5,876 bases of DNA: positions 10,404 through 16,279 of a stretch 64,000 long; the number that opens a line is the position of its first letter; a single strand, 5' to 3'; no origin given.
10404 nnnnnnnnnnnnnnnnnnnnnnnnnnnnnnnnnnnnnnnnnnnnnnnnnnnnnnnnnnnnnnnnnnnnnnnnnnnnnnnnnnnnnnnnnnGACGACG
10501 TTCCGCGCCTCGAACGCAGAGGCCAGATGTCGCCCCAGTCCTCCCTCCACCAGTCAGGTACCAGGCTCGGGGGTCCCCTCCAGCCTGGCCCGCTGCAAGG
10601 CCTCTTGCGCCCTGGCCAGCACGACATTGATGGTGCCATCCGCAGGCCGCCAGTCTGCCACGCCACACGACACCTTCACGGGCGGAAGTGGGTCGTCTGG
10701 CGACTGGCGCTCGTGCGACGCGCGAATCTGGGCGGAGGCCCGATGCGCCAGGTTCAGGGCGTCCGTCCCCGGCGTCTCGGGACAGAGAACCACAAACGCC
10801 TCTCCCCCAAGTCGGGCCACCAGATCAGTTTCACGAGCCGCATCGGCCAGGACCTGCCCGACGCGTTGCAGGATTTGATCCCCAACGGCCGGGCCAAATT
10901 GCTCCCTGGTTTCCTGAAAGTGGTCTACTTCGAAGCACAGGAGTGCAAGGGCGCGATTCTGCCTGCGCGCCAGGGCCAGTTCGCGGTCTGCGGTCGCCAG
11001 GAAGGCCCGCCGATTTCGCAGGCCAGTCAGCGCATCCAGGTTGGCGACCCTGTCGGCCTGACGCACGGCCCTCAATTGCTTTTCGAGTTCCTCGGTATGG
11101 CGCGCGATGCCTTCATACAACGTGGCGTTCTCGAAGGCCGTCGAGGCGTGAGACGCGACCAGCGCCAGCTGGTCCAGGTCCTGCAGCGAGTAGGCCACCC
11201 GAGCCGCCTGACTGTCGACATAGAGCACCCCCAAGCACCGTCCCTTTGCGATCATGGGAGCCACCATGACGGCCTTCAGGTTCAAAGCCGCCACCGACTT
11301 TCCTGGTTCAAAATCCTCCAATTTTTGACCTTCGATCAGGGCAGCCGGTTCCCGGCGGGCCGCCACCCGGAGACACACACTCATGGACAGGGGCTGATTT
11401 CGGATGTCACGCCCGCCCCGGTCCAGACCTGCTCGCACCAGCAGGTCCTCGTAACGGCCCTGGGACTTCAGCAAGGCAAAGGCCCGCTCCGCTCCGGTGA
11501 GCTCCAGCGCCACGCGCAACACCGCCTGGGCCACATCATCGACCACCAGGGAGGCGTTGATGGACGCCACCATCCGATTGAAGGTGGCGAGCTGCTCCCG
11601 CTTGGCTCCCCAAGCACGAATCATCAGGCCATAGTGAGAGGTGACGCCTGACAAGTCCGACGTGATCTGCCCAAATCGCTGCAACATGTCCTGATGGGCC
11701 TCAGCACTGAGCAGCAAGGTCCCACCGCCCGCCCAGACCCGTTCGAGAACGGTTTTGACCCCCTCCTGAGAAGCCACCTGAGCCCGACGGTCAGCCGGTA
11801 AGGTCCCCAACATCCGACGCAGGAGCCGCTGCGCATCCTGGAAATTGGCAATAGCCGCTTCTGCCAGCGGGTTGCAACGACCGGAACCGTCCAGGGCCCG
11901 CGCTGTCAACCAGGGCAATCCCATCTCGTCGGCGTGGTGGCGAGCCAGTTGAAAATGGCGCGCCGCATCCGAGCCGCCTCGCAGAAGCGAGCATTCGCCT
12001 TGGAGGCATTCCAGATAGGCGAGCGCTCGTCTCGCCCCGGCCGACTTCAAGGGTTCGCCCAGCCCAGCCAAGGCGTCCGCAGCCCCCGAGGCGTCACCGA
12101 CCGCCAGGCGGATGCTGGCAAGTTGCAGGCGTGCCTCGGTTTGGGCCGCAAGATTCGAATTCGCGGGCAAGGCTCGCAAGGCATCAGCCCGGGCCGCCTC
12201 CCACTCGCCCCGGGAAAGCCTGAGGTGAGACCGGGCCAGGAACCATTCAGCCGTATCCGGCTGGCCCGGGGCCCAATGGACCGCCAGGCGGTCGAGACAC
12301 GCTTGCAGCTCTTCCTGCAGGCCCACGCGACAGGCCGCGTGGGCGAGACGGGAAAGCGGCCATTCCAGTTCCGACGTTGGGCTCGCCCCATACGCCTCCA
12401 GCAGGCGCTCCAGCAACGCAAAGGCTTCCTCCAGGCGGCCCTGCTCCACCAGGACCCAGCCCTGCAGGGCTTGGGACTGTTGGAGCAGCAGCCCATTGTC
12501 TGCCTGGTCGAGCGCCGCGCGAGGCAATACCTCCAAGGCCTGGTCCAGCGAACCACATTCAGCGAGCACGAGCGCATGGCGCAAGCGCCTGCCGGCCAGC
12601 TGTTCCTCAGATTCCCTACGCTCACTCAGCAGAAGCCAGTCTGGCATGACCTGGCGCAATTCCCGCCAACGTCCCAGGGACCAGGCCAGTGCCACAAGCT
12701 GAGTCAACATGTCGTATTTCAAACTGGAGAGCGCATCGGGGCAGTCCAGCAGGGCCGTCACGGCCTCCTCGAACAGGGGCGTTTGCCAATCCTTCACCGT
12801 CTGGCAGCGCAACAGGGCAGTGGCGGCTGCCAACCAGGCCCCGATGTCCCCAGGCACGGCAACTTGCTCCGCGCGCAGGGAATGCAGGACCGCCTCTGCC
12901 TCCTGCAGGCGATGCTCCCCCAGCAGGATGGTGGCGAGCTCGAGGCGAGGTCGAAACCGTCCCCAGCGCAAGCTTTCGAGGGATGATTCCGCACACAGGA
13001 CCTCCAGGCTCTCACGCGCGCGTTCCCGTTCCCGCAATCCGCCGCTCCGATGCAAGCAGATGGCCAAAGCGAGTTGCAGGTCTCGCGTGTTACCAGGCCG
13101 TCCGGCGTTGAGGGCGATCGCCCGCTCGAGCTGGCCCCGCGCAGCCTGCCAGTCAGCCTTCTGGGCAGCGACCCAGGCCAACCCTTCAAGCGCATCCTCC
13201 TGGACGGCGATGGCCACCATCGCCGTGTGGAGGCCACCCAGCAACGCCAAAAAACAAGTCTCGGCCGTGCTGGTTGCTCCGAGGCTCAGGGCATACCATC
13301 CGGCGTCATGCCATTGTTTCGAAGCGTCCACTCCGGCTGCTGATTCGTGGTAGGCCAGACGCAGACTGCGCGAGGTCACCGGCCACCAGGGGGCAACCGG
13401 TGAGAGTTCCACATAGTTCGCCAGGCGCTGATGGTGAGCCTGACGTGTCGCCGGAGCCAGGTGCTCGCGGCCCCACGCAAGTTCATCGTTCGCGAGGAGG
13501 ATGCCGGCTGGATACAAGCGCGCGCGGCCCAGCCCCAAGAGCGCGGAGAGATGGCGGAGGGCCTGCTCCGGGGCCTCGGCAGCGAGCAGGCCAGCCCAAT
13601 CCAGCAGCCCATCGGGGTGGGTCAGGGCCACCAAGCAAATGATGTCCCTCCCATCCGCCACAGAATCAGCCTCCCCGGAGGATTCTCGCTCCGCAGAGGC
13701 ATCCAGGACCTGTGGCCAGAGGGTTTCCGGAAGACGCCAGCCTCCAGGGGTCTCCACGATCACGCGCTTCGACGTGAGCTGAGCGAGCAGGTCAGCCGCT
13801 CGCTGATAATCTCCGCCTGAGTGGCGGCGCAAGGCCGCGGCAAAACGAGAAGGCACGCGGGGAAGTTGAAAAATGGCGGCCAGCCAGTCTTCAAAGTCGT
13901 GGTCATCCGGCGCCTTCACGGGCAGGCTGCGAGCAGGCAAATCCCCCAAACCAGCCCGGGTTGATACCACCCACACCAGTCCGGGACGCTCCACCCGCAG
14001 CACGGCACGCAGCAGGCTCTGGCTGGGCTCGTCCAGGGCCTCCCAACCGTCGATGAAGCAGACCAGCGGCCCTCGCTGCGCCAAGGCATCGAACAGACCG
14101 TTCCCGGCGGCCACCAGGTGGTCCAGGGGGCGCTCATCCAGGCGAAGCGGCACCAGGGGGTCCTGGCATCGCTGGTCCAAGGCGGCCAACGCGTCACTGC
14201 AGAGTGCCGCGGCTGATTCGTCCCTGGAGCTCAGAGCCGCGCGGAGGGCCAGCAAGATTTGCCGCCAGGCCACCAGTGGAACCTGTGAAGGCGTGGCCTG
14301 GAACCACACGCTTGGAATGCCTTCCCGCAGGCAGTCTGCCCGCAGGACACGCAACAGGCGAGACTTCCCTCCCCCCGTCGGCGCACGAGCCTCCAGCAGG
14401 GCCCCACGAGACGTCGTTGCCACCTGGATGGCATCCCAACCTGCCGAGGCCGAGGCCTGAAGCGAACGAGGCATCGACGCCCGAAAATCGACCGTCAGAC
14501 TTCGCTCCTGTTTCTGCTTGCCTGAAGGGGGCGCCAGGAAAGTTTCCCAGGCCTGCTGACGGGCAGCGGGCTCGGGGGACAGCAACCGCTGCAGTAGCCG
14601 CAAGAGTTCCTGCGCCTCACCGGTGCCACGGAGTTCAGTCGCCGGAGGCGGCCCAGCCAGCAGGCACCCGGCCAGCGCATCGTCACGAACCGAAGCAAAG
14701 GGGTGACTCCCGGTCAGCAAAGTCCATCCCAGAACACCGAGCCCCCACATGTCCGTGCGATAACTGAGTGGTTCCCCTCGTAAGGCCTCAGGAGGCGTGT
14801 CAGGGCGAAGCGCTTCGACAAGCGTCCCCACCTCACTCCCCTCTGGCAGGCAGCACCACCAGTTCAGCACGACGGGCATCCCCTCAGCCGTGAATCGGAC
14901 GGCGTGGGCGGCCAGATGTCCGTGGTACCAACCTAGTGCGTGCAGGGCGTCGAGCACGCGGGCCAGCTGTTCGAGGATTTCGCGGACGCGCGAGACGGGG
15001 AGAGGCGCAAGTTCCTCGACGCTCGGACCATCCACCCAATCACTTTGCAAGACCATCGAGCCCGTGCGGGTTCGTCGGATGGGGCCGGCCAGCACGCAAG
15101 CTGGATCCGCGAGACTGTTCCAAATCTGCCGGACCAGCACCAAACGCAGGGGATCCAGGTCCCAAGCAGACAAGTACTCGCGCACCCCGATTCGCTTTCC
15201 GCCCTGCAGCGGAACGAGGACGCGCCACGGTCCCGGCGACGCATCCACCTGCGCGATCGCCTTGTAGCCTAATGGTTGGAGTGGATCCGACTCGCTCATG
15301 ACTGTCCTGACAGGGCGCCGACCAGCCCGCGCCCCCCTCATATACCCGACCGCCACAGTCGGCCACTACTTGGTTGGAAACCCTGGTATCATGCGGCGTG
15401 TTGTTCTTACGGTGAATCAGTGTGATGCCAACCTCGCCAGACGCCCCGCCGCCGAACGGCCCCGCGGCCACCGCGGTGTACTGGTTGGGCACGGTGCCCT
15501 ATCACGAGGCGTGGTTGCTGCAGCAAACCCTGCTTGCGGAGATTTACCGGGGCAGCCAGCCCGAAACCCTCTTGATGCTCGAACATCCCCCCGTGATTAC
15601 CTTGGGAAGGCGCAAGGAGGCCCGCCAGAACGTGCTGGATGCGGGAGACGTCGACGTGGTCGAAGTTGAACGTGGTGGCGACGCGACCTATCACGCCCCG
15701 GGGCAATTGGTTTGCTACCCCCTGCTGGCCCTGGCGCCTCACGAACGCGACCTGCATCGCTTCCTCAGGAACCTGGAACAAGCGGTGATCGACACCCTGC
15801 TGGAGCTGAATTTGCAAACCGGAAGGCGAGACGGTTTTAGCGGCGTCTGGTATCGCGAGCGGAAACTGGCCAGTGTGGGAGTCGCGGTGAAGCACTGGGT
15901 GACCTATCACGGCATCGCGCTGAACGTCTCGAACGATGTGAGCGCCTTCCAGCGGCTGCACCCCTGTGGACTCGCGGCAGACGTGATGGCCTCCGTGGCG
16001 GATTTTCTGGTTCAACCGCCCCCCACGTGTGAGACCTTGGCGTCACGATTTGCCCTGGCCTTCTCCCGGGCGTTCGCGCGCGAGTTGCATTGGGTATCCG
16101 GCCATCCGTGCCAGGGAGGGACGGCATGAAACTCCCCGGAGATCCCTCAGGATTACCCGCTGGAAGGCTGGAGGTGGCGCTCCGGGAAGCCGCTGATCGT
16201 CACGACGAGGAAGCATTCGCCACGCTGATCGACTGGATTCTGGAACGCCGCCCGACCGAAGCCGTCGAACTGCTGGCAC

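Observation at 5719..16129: Lipoate and 2-oxoacid dehydrogenase neighbourhood has E1-beta, E2 and E3 but no E1-alpha, and the giant signalling gene is wedged antisense between lpdA and lipB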

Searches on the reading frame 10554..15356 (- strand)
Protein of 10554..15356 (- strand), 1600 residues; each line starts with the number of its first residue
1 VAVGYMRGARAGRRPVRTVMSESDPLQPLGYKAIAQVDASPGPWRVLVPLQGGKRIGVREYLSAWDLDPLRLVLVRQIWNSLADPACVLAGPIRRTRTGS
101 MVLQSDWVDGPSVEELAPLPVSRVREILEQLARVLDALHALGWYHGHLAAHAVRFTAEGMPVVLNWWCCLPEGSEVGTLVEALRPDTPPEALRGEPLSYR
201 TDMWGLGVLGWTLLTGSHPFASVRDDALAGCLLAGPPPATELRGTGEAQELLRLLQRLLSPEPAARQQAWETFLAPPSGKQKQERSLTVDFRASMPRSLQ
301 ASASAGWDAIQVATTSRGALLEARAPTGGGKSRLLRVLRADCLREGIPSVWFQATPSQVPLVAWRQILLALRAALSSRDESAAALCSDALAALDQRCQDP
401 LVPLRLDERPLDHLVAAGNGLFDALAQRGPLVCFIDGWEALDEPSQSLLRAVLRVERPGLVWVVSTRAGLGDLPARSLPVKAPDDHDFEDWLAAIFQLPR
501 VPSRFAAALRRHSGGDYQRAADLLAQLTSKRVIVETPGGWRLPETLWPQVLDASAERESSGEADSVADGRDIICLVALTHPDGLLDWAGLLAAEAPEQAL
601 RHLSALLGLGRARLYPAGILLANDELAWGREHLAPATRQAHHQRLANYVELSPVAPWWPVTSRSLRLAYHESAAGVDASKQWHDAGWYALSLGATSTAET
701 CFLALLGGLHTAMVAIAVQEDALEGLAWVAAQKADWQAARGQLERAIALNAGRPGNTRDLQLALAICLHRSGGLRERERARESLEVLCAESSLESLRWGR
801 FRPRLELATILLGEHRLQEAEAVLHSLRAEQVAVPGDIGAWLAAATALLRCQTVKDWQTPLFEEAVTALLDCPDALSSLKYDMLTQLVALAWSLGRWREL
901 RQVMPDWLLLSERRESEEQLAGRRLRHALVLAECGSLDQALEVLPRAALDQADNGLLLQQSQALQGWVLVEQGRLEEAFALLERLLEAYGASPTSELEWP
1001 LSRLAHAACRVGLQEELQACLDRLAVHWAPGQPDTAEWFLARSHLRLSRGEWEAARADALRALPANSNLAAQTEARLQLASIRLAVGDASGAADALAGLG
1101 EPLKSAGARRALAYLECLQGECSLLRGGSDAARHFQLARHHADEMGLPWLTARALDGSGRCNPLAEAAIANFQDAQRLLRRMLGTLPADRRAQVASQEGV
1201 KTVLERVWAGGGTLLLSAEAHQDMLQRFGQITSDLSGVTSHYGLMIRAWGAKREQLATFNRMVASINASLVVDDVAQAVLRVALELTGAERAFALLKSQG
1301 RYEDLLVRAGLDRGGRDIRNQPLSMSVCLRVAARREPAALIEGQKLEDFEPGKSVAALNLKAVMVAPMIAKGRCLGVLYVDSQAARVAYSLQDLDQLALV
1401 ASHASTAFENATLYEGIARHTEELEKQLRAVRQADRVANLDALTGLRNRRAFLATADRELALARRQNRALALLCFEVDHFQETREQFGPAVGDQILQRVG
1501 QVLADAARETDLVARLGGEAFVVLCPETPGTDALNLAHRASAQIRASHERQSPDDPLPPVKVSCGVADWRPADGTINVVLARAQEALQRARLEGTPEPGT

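Call 4: search_protein_families(library=pfam, proteins=[window:10554-15356:-])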
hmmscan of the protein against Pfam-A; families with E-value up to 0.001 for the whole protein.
window:10554-15356:- (1600 aa): 6 families
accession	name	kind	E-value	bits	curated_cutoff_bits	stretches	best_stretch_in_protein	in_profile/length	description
PF00990.26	GGDEF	-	3.8e-33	115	23.8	1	1438-1594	1-158/161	Diguanylate cyclase, GGDEF domain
PF13185.12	GAF_2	-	9.3e-11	42.5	28.6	1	1272-1409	4-136/136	GAF domain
PF01590.32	GAF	-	2.6e-10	41.4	22.4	1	1273-1407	3-132/133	GAF domain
PF13191.12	AAA_16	-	3.5e-10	41.1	32.6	1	326-462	32-166/167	AAA ATPase domain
PF13492.12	GAF_3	-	3.3e-07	31.2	27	1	1272-1410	2-129/129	GAF domain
PF00069.31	Pkinase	-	1.6e-05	24.8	31.7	1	187-268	164-253/263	Protein kinase domain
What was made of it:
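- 10554..15356 (-): 1600-aa signalling protein: degenerate kinase-like N-terminus, AAA_16 NTPase, GAF domain, and a GGDEF domain at nt 10575-11045 whose motif reads GGEAF. It is inserted between E3 and lipB. Pfam (call 4).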

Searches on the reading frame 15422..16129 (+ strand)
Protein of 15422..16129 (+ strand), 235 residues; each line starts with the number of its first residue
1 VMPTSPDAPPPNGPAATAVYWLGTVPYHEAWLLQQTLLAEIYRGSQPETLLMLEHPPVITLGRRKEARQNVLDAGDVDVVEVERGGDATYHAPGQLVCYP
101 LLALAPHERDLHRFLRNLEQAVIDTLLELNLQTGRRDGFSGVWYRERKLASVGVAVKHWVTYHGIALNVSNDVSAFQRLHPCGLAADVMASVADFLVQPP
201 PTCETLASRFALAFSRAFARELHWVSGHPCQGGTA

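Call 4: search_protein_families(library=pfam, proteins=[window:15422-16129:+])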
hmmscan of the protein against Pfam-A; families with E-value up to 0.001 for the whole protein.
window:15422-16129:+ (235 aa): 2 families
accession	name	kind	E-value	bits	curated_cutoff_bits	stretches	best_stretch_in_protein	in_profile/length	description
PF21948.1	LplA-B_cat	-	3.1e-41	142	27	1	26-214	1-199/200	Lipoyl protein ligase A/B catalytic domain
PF03099.24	BPL_LplA_LipB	-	0.00023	21.5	21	1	66-170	15-131/133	Biotin/lipoate A/B protein ligase family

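Call 17: search_protein_families(library=ncbifam, proteins=[window:15422-16129:+])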
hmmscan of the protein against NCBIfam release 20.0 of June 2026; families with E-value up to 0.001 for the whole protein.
window:15422-16129:+ (235 aa): 5 families
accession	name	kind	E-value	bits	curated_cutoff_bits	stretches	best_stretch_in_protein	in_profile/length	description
NF010925.0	PRK14345.1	equivalog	7.4e-49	166.5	155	1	18-194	15-194/236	lipoyl(octanoyl) transferase LipB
TIGR00214.1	lipB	equivalog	3.1e-45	154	83.55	1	48-215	13-183/187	lipoyl(octanoyl) transferase LipB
NF010921.0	PRK14341.1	equivalog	6.4e-44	150.1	230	1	23-219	23-224/230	lipoyl(octanoyl) transferase LipB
NF010922.0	PRK14342.1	equivalog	4.8e-43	146.9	235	1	19-219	8-204/215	lipoyl(octanoyl) transferase LipB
NF010923.0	PRK14343.1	equivalog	1.2e-36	126.4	298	1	15-188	13-190/237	lipoyl(octanoyl) transferase LipB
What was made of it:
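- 15422..16129 (+): lipB, octanoyl/lipoyl transferase. TIGR00214 scores 154 bits against a cut-off of 84 (call 17).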
